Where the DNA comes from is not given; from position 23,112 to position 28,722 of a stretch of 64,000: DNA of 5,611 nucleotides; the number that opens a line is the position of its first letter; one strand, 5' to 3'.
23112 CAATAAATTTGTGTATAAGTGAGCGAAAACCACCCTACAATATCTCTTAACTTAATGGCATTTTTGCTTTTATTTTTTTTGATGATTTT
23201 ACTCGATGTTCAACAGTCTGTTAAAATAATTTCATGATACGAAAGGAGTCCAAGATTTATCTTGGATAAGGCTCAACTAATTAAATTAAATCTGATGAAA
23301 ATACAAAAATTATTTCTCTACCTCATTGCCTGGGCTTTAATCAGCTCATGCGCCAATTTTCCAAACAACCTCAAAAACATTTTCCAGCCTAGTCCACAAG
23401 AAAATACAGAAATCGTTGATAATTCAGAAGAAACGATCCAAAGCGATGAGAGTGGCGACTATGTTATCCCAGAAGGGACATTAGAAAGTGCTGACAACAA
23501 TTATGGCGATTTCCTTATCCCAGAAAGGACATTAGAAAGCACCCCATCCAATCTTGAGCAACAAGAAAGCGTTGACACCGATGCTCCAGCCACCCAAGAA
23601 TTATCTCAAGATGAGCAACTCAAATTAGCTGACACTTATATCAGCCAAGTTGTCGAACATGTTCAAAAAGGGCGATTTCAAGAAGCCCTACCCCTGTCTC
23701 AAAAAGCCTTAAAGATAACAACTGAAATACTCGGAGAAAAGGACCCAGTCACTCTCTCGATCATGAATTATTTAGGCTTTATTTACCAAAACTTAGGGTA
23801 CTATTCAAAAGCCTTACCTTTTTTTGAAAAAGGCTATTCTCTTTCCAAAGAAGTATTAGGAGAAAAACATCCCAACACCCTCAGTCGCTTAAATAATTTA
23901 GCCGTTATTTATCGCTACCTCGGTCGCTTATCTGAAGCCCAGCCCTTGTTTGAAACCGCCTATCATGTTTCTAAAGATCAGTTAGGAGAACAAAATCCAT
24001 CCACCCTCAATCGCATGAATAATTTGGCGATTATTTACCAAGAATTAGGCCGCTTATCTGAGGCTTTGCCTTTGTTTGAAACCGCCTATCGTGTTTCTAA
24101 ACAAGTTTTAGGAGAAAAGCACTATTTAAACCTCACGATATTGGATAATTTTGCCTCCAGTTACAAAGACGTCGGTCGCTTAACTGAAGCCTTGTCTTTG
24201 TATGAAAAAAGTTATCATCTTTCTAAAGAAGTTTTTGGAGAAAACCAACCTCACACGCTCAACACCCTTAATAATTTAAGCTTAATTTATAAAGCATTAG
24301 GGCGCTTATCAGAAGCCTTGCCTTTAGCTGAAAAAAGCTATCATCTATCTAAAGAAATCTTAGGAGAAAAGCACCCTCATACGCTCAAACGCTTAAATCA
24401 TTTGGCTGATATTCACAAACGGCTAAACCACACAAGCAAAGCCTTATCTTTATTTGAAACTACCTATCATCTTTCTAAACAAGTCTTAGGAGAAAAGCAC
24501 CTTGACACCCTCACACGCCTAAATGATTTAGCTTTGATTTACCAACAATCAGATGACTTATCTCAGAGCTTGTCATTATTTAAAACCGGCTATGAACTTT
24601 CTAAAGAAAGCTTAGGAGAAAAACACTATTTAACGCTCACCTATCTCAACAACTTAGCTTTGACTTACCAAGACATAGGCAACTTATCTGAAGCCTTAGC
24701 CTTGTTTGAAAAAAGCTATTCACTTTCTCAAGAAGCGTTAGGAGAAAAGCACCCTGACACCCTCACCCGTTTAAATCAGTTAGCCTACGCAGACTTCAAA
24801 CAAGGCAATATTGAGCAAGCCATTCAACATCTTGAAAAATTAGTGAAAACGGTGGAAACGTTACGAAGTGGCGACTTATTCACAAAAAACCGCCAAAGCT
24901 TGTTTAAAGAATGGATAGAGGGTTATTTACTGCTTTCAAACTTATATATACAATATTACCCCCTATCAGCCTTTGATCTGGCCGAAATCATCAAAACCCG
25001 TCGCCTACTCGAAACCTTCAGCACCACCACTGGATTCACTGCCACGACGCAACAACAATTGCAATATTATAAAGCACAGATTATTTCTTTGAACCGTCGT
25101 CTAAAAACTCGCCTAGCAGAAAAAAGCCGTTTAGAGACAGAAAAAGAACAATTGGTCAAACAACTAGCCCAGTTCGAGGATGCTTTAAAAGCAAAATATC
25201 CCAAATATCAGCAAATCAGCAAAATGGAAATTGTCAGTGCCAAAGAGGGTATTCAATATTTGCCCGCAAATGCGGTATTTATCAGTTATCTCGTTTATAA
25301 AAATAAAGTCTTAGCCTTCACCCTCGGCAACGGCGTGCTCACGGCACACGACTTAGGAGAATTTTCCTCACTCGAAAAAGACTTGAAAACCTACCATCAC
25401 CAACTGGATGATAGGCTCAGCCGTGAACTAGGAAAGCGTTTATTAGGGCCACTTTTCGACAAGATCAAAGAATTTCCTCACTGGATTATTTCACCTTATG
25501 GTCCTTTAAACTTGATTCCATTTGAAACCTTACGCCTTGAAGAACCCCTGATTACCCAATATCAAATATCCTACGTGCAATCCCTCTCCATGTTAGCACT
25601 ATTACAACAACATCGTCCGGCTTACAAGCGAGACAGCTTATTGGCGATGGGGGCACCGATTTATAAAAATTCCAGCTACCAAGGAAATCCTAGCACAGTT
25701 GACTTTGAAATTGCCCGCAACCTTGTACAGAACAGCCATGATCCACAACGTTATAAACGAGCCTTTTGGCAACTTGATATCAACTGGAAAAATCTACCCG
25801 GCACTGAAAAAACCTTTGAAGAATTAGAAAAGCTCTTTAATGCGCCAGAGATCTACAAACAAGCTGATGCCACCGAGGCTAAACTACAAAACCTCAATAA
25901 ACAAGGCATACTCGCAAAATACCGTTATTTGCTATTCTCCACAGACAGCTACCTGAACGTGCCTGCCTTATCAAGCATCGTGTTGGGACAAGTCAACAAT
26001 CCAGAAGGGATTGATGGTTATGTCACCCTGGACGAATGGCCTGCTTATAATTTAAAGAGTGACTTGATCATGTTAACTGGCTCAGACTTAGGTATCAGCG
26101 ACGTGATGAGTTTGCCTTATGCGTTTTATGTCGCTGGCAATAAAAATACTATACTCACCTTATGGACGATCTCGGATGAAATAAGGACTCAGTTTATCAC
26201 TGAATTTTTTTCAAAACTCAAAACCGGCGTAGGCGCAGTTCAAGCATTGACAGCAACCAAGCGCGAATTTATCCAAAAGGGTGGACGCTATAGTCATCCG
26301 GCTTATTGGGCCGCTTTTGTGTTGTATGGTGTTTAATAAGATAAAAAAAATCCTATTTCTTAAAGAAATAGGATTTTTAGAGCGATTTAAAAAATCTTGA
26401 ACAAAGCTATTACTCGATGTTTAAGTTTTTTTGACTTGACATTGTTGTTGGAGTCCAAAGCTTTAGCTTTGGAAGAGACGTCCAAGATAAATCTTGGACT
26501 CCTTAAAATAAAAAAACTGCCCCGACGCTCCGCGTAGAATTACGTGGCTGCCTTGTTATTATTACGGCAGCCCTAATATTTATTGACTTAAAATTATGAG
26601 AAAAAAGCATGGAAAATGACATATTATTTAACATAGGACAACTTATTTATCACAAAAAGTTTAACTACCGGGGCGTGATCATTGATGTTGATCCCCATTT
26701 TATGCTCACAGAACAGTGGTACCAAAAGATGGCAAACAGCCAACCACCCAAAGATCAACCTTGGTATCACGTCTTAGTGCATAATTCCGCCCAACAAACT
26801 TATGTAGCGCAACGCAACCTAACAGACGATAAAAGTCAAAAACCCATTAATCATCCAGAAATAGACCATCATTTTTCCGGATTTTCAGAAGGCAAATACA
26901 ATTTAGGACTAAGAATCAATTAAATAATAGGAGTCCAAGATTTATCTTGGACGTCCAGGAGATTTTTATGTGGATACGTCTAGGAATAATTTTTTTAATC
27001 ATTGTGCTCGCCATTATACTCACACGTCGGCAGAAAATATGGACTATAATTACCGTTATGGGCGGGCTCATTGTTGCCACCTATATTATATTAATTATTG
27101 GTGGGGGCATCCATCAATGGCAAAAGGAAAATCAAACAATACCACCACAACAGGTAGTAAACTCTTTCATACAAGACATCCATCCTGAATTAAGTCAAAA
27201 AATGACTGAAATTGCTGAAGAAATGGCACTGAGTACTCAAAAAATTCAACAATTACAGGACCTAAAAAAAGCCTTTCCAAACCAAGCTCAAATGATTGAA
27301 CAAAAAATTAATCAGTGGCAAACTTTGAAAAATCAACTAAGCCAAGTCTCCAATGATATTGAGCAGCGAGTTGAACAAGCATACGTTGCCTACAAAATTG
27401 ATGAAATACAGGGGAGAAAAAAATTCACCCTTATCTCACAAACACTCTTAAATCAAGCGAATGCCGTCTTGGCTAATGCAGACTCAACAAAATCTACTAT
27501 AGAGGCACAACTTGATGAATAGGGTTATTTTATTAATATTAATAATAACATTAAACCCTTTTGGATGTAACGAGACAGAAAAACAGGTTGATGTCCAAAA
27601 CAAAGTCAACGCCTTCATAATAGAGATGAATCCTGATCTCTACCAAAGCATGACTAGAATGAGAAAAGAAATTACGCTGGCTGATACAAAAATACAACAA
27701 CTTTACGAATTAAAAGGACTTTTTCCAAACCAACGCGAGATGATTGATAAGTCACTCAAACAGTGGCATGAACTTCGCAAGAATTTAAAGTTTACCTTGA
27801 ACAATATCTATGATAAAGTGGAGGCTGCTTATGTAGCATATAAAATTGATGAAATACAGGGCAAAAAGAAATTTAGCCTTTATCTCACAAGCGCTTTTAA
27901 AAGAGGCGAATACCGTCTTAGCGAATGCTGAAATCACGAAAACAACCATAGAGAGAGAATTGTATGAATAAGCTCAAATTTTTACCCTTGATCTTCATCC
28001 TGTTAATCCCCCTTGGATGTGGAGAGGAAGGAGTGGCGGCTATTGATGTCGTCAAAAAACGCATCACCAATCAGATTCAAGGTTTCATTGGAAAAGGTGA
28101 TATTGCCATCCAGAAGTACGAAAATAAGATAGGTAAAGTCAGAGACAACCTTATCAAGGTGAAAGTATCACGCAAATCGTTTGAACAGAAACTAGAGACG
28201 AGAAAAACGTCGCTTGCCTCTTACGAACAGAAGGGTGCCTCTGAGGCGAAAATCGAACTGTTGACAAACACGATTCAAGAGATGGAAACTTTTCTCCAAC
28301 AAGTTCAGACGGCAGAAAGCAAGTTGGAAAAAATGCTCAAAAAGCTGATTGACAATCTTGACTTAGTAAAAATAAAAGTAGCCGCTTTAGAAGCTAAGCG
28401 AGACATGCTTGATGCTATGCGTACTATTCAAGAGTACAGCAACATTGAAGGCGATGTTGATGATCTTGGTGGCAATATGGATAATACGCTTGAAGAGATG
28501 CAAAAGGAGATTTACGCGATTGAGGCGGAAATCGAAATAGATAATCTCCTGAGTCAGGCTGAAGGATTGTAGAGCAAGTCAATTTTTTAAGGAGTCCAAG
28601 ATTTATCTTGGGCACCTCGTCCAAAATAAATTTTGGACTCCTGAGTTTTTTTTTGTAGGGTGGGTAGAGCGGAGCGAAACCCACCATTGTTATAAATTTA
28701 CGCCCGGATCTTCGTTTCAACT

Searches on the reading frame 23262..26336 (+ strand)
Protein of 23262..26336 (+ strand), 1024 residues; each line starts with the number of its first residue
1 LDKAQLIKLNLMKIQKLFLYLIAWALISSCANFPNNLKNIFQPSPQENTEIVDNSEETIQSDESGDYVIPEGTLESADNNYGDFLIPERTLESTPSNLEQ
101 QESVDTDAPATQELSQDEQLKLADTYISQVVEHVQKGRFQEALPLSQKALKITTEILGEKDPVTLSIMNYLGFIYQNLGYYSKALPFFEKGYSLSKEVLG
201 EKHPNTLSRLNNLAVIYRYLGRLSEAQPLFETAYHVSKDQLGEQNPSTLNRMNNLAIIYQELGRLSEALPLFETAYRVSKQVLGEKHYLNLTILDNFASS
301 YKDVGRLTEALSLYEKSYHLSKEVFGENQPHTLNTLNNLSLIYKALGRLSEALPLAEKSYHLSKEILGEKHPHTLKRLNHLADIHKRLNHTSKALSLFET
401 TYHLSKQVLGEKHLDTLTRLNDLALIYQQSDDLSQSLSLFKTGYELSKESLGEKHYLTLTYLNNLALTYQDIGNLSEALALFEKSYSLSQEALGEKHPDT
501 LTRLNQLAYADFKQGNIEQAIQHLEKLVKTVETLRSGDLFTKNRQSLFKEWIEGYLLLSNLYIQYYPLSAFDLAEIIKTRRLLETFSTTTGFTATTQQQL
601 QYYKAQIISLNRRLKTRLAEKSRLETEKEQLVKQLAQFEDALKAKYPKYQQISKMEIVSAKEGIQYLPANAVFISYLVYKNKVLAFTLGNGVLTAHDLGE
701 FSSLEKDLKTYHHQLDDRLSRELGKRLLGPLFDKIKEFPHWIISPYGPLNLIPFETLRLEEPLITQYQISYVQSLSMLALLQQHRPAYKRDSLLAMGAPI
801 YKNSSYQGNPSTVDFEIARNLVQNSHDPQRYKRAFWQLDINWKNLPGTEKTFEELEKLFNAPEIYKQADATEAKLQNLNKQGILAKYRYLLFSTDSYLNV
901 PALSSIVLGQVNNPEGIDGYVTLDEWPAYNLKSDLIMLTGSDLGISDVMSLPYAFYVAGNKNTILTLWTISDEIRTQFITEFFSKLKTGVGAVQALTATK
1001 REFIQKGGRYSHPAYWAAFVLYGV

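Call 15: search_protein_families(library=pfam, proteins=[window:23262-26336:+])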
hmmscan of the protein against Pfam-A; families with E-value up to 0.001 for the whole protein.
window:23262-26336:+ (1024 aa): 17 families
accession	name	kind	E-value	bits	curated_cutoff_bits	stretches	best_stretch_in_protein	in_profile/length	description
PF13424.12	TPR_12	-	3.4e-105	344.8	30.1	9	210-280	6-76/77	Tetratricopeptide repeat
PF13374.12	TPR_10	-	2.5e-82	269.2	27.5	6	458-499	1-42/42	Tetratricopeptide repeat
PF12770.12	CHAT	-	1.5e-36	126.8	24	1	718-1023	2-288/289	CHAT domain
PF07719.23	TPR_2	-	2.6e-32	108.7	27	0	461-489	3-31/34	Tetratricopeptide repeat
PF24885.1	TPR_NPHP3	-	4.1e-27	95.6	100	4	115-240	91-216/239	Nephrocystin-3 TPR domain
PF13176.12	TPR_7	-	2.4e-22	77.5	27.9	0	210-240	2-32/36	Tetratricopeptide repeat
PF13181.12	TPR_8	-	1.6e-21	75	25.7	0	461-490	3-32/34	Tetratricopeptide repeat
PF00515.34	TPR_1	-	6.1e-21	73.8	27.8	0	462-485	4-27/34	Tetratricopeptide repeat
PF17874.7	TPR_MalT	-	5.7e-19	69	45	2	134-317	12-187/336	MalT-like TPR region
PF13428.12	TPR_14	-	6.3e-12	45.4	23.5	0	505-530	5-30/44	Tetratricopeptide repeat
PF14559.12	TPR_19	-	8.4e-11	42.5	25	0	473-529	5-53/68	Tetratricopeptide repeat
PF13432.12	TPR_16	-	1e-08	35.9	32.7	0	213-277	3-59/65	Tetratricopeptide repeat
PF07721.20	TPR_4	-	9.2e-07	29.3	27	0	254-273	6-25/26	Tetratricopeptide repeat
PF13371.12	TPR_9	-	7.8e-06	26.3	35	0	251-277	31-57/73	Tetratricopeptide repeat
PF13174.12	TPR_6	-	3.2e-05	24.7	26.3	0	506-529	5-28/33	Tetratricopeptide repeat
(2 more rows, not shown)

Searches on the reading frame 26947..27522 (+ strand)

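Call 26: search_protein_families(library=pfam, proteins=[window:26947-27522:+], max_evalue=0.01)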
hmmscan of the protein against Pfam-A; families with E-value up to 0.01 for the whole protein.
window:26947-27522:+ (191 aa): 1 family
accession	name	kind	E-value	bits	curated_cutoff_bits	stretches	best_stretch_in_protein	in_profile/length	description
PF06785.16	UPF0242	-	0.0024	18.4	33.5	1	16-188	17-179/194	Uncharacterised protein family (UPF0242) N-terminus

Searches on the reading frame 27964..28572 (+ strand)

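Call 26: search_protein_families(library=pfam, proteins=[window:27964-28572:+], max_evalue=0.01)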
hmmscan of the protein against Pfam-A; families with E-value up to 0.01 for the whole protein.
window:27964-28572:+ (202 aa): 3 families
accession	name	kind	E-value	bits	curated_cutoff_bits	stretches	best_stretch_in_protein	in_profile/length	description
PF04012.17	PspA_IM30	-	8.2e-07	29.3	33.9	1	48-193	31-184/220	PspA/IM30 family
PF08614.16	ATG16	-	0.0011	19.6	33.7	1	48-149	75-177/200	Autophagy protein 16 (ATG16)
PF11172.13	DUF2959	-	0.0029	18.3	26.8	1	53-183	67-187/190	Protein of unknown function (DUF2959)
